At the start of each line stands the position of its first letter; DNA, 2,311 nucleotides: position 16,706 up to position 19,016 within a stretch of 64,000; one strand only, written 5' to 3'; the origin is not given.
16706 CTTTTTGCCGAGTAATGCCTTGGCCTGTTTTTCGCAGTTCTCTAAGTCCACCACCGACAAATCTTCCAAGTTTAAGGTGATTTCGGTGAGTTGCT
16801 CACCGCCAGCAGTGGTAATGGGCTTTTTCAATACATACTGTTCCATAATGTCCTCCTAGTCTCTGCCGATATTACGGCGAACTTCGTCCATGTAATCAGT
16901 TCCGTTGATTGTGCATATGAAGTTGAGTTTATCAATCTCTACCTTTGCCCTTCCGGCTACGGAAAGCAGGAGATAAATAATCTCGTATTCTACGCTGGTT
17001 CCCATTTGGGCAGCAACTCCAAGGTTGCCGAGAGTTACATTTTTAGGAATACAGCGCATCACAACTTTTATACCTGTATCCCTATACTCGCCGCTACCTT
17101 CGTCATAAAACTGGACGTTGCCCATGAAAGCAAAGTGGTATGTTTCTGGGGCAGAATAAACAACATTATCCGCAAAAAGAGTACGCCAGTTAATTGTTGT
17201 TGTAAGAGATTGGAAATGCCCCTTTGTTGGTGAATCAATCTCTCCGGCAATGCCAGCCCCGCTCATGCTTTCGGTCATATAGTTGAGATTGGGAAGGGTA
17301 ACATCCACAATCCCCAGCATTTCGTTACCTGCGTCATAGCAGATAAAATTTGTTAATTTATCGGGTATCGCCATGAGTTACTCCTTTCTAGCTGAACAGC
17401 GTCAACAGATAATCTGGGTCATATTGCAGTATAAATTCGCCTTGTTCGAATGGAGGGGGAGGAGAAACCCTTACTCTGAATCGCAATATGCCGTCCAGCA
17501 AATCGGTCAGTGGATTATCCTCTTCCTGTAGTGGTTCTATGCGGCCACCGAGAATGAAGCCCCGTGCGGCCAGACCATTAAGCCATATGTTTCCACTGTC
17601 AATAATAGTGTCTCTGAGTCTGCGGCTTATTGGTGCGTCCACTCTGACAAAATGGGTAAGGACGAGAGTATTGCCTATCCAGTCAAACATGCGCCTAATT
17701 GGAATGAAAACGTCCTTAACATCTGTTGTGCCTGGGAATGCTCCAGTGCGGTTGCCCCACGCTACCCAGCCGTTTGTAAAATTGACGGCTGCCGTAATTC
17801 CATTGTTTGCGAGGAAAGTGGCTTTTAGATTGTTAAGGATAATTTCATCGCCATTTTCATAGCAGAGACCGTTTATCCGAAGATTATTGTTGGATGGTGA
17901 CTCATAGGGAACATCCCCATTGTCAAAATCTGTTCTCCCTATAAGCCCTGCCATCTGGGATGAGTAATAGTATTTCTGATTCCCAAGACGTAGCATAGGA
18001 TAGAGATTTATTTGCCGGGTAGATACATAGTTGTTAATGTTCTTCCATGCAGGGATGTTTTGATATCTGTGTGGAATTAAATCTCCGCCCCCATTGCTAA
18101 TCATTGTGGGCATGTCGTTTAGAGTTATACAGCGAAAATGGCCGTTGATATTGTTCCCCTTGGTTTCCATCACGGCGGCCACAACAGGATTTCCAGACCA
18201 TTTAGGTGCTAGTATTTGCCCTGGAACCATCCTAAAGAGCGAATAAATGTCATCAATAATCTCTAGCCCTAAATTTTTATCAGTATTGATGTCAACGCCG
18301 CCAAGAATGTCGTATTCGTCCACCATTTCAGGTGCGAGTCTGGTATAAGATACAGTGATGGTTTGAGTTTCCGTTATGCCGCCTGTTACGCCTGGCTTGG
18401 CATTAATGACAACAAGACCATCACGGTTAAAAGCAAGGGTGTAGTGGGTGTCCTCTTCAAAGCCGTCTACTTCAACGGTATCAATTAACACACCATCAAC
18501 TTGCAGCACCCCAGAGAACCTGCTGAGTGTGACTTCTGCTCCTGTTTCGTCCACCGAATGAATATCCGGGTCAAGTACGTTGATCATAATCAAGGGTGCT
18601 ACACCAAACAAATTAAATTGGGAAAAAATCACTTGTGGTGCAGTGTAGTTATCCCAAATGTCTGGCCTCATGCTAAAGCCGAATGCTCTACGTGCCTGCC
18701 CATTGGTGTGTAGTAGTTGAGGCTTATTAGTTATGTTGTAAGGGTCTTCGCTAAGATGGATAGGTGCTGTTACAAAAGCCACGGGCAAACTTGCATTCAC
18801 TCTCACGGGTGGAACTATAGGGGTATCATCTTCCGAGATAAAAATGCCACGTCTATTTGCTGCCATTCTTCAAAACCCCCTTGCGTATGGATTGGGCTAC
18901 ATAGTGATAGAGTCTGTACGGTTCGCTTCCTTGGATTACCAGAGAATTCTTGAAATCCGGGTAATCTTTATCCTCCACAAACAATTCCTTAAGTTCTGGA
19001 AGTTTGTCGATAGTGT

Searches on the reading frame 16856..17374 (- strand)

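Call 7: search_protein_families(library=pfam, proteins=[window:16856-17374:-], max_evalue=0.1)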
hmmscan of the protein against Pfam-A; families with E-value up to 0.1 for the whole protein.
window:16856-17374:- (172 aa): 1 family
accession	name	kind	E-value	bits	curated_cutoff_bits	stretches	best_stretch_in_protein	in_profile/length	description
PF04985.20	Phage_tube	-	1.1e-36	126.6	22.4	1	4-170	1-165/165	Phage tail tube protein FII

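Call 8: search_protein_families(library=phrogs, proteins=[window:16856-17374:-], max_evalue=0.1)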
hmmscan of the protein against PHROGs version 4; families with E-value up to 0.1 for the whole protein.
window:16856-17374:- (172 aa): 3 families
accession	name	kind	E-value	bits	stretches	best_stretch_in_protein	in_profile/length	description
phrog_55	-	connector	2.8e-37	129.1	1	1-170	1-172/173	head closure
phrog_13676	-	connector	8.8e-09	36.5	1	80-170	20-106/107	head closure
phrog_15831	-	connector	0.00011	23.4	1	1-49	1-50/112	head closure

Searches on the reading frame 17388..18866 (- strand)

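Call 7: search_protein_families(library=pfam, proteins=[window:17388-18866:-], max_evalue=0.1)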
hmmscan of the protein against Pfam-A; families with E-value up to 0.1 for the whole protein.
window:17388-18866:- (492 aa): 0 families

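Call 8: search_protein_families(library=phrogs, proteins=[window:17388-18866:-], max_evalue=0.1)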
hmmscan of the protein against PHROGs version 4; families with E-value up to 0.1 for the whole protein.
window:17388-18866:- (492 aa): 4 families
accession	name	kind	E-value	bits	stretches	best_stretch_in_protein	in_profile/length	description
phrog_23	-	tail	1.9e-64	219.2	1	4-491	23-471/496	tail sheath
phrog_13288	-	unknown function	7.3e-41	141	1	295-491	10-204/208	-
phrog_20240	-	unknown function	6.5e-07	30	1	68-231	57-218/272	-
phrog_16736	-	unknown function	7.9e-07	30.1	1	400-491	7-97/101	-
